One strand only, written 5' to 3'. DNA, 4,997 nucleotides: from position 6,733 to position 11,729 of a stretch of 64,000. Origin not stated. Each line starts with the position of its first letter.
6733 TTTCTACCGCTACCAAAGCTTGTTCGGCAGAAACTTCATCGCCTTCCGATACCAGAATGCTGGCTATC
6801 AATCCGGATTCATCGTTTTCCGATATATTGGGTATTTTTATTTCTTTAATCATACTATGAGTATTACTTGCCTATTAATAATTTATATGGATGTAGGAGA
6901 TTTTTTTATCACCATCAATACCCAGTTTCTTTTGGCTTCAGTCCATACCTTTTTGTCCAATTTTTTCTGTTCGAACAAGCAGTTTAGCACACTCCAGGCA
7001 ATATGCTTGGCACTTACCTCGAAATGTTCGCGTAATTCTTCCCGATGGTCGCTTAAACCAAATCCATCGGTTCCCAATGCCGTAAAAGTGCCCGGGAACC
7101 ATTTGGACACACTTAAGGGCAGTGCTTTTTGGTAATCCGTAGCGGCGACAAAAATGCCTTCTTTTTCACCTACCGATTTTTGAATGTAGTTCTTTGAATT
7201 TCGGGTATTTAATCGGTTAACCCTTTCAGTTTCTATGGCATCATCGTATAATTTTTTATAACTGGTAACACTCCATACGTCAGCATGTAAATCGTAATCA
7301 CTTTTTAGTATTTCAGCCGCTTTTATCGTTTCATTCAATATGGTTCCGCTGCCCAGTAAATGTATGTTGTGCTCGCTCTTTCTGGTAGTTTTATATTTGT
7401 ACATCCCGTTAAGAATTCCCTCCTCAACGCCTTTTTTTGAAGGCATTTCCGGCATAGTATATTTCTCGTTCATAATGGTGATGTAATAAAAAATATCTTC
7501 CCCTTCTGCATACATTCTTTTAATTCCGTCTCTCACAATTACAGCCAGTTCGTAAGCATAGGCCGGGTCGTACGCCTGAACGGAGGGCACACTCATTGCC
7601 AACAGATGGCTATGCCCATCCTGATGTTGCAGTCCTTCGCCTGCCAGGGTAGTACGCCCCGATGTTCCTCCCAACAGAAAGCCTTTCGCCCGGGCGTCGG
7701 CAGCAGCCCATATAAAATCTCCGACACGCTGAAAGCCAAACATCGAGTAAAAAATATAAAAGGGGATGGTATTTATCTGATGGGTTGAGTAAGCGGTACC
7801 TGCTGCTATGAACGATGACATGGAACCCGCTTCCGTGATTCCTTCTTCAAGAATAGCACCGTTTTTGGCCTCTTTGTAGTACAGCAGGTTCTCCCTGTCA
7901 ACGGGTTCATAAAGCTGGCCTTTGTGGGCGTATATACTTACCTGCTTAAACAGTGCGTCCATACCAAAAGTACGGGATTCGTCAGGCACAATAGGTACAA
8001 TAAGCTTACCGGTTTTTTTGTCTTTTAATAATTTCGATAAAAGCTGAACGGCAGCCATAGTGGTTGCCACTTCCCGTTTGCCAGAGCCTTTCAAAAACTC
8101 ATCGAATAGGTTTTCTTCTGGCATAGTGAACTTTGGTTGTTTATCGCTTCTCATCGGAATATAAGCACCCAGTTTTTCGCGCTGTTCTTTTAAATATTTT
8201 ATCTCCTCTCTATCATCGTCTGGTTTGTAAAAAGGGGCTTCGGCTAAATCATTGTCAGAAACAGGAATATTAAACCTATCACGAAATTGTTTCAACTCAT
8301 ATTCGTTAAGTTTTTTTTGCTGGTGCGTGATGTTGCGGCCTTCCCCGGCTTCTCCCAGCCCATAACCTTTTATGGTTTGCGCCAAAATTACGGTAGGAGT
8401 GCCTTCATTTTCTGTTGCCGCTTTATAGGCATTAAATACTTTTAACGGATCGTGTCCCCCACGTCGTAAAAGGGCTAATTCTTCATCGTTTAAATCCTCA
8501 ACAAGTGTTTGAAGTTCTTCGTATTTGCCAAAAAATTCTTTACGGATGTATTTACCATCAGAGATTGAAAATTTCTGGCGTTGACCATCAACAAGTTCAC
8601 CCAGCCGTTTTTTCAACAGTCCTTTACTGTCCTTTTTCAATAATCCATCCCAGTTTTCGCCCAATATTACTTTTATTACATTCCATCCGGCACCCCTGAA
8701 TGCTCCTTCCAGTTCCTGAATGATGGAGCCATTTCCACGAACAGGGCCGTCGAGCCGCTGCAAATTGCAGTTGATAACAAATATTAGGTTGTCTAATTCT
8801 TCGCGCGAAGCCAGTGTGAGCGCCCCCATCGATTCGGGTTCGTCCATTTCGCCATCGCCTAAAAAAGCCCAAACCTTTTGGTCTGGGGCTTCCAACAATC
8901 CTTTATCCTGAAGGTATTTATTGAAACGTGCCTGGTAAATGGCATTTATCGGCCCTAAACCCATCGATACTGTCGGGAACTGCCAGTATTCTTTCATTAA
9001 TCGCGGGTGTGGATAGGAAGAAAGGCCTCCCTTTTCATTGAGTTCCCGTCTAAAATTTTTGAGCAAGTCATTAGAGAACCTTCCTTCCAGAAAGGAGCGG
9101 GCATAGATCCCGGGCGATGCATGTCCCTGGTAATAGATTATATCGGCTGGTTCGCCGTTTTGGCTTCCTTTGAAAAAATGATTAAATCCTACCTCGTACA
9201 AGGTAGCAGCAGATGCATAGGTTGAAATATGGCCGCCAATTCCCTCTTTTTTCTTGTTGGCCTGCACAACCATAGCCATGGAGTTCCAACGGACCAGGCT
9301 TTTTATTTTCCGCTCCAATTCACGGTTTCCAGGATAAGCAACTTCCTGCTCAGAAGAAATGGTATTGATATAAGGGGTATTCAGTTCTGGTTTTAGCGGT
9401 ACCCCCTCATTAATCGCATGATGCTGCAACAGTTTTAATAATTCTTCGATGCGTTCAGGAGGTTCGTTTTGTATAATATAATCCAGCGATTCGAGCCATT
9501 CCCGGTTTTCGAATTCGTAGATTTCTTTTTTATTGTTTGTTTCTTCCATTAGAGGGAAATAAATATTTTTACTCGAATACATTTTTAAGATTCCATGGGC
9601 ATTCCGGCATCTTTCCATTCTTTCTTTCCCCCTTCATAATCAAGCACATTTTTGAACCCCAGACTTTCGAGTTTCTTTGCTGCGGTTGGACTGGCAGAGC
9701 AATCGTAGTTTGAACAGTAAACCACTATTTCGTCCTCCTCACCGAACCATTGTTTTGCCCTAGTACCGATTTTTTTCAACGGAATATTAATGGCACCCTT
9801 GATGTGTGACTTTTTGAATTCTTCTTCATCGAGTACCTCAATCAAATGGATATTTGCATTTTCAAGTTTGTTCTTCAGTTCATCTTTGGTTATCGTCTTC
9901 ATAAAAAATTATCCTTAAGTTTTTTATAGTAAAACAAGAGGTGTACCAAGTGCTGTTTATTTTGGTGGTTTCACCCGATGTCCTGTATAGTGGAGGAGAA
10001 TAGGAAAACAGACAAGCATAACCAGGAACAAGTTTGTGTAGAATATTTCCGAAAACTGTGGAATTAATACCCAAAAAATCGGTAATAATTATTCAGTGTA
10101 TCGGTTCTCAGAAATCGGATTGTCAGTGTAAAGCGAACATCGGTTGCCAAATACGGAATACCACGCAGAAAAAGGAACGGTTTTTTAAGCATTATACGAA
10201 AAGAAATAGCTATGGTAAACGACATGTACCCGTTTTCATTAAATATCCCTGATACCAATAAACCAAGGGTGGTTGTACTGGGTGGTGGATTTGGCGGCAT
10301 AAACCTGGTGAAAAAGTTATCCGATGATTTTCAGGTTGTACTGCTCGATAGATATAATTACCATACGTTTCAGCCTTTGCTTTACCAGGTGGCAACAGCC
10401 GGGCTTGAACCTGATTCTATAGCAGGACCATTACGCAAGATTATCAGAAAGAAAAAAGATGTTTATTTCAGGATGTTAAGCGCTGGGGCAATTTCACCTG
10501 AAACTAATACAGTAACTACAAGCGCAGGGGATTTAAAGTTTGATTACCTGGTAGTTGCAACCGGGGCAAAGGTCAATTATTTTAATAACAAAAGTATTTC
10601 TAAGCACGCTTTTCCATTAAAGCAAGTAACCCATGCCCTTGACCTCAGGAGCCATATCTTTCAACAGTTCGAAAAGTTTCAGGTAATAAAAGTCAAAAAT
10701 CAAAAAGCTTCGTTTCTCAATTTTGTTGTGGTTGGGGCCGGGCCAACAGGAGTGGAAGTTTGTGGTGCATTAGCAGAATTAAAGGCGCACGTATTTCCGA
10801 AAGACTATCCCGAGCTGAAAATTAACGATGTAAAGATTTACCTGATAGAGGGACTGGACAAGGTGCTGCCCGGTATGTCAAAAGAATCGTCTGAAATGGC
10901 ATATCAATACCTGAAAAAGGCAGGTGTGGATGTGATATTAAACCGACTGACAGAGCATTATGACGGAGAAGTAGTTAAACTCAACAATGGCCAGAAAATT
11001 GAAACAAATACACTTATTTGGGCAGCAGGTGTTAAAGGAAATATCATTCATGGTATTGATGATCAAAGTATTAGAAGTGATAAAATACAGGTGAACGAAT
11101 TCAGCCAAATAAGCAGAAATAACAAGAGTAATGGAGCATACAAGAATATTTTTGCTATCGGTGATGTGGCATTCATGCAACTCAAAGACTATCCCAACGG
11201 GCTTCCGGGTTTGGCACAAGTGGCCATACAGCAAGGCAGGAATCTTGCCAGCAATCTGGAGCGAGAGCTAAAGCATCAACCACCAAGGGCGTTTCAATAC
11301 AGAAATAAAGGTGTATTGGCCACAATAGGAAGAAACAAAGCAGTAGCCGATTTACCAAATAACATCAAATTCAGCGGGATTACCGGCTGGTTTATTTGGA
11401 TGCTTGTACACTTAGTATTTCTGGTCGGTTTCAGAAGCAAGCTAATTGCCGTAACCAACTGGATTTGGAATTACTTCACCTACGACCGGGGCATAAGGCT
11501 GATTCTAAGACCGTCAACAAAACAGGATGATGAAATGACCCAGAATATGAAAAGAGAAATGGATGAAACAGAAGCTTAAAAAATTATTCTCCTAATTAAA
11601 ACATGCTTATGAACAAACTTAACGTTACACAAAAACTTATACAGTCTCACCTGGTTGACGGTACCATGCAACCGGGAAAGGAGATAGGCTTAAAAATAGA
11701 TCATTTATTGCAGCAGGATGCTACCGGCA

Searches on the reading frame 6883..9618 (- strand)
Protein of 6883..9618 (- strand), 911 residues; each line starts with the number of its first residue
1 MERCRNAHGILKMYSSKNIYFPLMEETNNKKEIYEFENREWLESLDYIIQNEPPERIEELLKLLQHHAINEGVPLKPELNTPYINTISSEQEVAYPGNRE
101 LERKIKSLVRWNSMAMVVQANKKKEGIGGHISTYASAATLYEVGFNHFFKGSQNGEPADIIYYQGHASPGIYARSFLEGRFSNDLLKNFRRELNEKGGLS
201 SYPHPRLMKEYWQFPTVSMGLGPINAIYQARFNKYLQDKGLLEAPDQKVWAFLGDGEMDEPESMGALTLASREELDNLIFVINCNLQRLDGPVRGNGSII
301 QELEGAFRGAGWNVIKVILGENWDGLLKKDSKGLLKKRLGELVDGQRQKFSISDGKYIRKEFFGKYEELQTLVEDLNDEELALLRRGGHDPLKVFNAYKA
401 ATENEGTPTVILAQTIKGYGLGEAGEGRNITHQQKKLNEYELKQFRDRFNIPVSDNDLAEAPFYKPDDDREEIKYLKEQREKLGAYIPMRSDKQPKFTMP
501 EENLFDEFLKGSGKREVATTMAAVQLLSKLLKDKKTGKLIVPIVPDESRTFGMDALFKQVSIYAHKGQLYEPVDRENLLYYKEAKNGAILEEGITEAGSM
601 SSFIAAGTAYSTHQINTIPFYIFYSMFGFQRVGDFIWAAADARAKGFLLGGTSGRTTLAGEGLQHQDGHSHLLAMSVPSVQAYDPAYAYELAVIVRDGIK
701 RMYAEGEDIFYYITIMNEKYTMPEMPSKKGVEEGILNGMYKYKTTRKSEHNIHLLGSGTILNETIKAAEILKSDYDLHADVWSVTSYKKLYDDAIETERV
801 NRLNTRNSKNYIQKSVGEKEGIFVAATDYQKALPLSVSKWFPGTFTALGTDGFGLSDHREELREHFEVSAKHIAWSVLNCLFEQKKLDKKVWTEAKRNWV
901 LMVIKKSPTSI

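Call 51: search_protein_families(library=pfam, proteins=[window:6883-9618:-])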
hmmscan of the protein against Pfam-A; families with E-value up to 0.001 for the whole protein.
window:6883-9618:- (911 aa): 4 families
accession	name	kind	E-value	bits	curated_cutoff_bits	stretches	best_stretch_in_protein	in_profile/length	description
PF17831.6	PDH_E1_M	-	4.3e-96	321.1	23.2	1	506-723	12-229/229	Pyruvate dehydrogenase E1 component middle domain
PF22613.1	Transketolase_C_1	-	2.3e-17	63.6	27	1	738-868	1-112/113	Transketolase-like TK C-terminal domain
PF00456.26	Transketolase_N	-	7.1e-14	52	22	1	130-324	28-220/334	Transketolase, thiamine diphosphate binding domain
PF02780.25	Transketolase_C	-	0.00023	21.5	25.9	0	746-801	6-62/124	Transketolase, C-terminal domain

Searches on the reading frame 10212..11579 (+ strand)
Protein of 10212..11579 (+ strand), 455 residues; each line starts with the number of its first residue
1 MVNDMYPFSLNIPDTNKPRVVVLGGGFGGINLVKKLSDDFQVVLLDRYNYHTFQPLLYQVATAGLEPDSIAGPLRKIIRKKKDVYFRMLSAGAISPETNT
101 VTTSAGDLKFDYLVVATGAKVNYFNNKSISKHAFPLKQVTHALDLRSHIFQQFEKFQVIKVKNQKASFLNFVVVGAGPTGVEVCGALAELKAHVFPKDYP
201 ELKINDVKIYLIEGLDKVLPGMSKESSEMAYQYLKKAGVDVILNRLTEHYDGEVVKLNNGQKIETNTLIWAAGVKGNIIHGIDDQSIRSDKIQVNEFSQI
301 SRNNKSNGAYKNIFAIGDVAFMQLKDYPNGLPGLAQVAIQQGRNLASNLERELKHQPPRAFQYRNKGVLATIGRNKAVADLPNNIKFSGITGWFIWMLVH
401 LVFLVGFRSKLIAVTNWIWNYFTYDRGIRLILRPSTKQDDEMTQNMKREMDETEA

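Call 51: search_protein_families(library=pfam, proteins=[window:10212-11579:+])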
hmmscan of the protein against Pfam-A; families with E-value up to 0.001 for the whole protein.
window:10212-11579:+ (455 aa): 3 families
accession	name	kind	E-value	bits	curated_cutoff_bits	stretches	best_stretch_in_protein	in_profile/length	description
PF07992.20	Pyr_redox_2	-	1.9e-42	146.1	26.1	1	19-342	2-291/291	Pyridine nucleotide-disulphide oxidoreductase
PF22366.1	NDH2_C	-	3.2e-09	37.2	27.7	1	366-422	2-58/62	NDH2 C-terminal domain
PF00070.33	Pyr_redox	-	9.2e-08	32.9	22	1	171-254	2-70/82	Pyridine nucleotide-disulphide oxidoreductase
